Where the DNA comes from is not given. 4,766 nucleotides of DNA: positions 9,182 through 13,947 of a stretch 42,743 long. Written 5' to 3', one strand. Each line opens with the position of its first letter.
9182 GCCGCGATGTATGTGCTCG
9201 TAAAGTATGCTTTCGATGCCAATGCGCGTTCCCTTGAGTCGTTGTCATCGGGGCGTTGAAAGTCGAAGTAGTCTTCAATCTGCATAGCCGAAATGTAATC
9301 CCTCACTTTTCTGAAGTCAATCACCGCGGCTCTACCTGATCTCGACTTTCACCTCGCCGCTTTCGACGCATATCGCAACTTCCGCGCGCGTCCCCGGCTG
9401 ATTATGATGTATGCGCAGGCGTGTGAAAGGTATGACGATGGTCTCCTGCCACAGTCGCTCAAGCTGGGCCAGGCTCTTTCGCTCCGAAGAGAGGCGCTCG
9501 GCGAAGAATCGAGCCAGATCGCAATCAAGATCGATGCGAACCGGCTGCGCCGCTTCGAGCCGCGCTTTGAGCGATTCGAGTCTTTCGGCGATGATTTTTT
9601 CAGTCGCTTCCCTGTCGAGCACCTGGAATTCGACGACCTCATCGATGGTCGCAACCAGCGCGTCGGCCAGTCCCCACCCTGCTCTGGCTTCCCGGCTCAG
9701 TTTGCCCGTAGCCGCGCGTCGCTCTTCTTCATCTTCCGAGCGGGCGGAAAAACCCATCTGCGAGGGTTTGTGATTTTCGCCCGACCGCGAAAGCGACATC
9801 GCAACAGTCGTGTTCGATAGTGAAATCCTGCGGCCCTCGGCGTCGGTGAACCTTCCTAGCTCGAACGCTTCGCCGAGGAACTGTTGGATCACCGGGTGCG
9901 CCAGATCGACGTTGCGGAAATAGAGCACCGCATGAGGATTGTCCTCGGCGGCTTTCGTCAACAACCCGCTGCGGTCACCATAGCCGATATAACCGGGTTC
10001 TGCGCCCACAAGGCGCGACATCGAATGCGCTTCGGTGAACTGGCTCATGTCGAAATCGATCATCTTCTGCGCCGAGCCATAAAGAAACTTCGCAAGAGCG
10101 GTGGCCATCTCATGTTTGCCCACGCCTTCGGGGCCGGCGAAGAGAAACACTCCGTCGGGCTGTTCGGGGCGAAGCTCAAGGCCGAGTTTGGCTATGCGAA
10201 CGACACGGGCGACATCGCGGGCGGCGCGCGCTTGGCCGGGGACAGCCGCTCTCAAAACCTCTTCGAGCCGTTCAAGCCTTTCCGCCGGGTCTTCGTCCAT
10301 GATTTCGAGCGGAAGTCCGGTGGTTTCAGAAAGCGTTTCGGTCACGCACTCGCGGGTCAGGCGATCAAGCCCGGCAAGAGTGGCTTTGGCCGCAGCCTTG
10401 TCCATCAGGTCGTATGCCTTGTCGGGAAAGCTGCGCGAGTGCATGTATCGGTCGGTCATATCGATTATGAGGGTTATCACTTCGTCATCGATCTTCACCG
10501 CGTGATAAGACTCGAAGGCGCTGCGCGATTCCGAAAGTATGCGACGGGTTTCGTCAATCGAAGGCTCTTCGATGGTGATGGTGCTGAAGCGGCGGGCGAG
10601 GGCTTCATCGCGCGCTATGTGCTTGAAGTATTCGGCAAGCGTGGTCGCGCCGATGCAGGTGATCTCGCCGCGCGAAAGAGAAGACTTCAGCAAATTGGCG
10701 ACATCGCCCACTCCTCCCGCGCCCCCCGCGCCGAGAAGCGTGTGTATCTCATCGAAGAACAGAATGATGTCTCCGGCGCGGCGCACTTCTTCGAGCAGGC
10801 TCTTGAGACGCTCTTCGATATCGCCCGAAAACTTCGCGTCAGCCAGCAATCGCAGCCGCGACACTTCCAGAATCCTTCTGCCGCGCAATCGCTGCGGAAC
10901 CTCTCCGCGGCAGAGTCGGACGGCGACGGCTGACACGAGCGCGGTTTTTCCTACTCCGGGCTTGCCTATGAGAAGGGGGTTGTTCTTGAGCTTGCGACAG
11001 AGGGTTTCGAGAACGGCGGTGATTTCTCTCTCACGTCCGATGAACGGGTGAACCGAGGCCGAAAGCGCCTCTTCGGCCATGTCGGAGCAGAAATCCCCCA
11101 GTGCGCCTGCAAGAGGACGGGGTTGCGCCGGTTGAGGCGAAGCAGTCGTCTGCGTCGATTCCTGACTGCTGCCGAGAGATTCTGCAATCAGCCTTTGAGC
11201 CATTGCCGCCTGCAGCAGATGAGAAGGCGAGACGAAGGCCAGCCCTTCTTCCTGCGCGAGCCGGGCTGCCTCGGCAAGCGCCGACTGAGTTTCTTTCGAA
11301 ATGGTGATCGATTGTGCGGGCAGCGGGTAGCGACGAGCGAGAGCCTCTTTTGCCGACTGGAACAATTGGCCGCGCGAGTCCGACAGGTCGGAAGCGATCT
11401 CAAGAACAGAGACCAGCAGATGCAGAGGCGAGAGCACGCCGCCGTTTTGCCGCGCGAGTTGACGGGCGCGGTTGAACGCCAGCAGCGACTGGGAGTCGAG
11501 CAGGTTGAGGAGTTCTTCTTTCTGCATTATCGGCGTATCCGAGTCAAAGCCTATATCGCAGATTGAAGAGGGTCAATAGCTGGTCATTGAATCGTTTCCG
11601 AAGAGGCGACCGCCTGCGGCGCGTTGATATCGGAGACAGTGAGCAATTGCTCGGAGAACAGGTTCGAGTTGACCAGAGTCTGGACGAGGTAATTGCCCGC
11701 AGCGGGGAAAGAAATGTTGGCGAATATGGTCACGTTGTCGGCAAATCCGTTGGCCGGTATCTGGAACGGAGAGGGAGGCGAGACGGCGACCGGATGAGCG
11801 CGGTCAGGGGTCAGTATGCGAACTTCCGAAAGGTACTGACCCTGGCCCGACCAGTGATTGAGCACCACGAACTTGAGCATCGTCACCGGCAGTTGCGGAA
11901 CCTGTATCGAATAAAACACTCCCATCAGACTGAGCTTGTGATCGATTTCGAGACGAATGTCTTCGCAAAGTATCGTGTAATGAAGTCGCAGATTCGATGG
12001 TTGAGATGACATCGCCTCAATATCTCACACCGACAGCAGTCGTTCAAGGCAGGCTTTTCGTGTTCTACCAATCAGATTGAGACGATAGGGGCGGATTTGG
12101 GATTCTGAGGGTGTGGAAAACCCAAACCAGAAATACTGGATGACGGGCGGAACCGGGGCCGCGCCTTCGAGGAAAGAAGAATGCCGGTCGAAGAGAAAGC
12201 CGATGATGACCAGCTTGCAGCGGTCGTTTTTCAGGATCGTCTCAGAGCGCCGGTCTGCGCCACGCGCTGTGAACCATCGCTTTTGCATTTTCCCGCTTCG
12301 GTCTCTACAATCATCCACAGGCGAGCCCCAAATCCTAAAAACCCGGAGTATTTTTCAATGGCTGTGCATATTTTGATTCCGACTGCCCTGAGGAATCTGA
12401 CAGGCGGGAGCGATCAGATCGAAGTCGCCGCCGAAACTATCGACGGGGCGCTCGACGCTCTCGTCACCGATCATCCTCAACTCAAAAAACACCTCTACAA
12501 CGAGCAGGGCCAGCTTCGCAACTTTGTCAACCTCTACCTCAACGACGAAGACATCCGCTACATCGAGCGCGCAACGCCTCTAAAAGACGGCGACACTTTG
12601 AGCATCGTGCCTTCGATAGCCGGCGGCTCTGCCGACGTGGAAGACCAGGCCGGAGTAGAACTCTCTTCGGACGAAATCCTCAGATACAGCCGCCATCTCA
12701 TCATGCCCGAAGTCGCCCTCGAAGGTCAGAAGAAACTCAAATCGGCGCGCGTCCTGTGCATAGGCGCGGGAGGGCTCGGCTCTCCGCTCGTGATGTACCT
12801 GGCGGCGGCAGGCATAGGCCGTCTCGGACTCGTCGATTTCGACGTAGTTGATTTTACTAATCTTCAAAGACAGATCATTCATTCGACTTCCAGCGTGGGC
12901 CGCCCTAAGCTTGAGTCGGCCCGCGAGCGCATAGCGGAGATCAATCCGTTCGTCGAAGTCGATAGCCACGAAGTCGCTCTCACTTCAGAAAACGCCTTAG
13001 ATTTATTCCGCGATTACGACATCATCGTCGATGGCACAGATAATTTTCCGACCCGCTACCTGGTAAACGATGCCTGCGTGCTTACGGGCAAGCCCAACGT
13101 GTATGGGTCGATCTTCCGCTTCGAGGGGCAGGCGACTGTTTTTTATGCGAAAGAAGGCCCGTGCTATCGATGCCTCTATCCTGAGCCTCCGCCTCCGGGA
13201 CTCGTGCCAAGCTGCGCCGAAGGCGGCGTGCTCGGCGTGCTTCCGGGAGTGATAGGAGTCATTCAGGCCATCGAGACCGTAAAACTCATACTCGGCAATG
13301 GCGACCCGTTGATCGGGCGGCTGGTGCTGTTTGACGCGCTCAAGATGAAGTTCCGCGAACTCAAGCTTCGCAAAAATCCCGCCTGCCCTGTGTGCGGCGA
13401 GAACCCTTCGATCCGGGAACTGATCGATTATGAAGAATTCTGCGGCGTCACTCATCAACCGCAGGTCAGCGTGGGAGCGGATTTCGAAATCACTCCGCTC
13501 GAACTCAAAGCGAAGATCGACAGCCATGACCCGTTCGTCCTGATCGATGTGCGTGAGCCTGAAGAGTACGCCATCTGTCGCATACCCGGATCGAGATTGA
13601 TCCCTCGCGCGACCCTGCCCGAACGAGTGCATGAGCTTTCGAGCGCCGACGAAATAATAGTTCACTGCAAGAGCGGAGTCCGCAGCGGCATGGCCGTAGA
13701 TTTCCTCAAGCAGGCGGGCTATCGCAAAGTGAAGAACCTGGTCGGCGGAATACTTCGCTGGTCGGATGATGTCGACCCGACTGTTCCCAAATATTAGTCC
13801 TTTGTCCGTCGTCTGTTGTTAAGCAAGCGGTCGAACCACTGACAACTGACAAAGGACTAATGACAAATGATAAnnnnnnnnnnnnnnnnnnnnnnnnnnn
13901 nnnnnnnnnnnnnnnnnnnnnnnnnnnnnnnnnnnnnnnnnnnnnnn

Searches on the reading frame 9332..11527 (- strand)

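Call 80: search_protein_families(library=pfam, proteins=[window:9332-11527:-], max_evalue=0.0001)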
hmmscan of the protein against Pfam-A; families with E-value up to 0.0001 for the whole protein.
window:9332-11527:- (731 aa): 8 families
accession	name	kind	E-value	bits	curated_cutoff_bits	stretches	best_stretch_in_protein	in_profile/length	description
PF07724.20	AAA_2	-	2.4e-31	109.5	27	1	457-588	2-132/166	AAA domain (Cdc48 subfamily)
PF00004.35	AAA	-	2.7e-18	67.1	21.2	1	185-301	2-114/131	ATPase family associated with various cellular activities (AAA)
PF17871.7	AAA_lid_9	-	1.4e-17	64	22.8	1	323-389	1-67/104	AAA lid domain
PF07728.20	AAA_5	-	1.5e-08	35.1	22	0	185-263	3-77/139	AAA domain (dynein-related subfamily)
PF01637.24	ATPase_2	-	3.7e-06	27.3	33.2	0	162-288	1-147/225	ATPase domain predominantly from Archaea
PF13191.12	AAA_16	-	8.8e-06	26.8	32.6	1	161-249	1-103/167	AAA ATPase domain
PF05621.17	TniB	-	1.6e-05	24.9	22.4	0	229-320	96-185/189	Bacterial TniB protein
PF01695.23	IstB_IS21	-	5.4e-05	23.2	24.1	0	180-245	91-152/238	IstB-like ATP binding protein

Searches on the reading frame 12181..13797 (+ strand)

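Call 3: search_protein_families(library=pfam, proteins=[window:12181-13797:+], max_evalue=1)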
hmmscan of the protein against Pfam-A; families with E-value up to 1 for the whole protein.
window:12181-13797:+ (538 aa): 4 families
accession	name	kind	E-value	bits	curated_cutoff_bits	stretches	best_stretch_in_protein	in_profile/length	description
PF00899.27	ThiF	-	7.6e-85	284.3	28.1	1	169-404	1-238/238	ThiF family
PF00581.25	Rhodanese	-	3.4e-19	69.6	22.2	1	439-529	2-101/102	Rhodanese-like domain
PF02597.26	ThiS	-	1.4e-10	42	22.5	1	64-149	1-76/76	ThiS family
PF01488.26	Shikimate_DH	-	0.098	13.2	24.3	1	179-254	3-76/138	Shikimate / quinate 5-dehydrogenase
